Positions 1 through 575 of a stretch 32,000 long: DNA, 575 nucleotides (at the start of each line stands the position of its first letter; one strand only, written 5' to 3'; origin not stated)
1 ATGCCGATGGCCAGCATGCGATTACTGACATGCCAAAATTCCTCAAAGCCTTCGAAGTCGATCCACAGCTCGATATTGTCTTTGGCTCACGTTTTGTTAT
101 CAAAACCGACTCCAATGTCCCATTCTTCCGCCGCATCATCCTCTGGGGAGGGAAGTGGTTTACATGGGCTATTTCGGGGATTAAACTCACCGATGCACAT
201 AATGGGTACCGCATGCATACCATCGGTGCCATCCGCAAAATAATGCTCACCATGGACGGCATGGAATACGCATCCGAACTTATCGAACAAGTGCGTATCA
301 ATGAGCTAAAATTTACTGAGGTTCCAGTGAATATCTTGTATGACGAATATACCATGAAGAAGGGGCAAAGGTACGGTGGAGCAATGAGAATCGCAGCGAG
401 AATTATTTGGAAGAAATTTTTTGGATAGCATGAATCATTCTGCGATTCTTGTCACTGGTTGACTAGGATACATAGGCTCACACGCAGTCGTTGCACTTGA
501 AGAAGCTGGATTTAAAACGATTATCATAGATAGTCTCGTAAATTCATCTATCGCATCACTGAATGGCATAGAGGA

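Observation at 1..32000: UGA is a sense (glycine) codon here, so the supplied ORF track is systematically fragmented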

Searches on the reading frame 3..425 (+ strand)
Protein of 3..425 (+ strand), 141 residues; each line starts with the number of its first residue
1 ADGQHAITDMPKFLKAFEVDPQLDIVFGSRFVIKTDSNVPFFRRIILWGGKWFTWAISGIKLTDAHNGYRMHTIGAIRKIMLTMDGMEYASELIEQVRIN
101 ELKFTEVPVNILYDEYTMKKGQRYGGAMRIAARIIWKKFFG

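Call 6: search_protein_families(library=pfam, proteins=[window:3-425:+])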
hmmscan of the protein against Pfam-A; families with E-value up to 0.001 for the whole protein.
seq(141 aa): 0 families
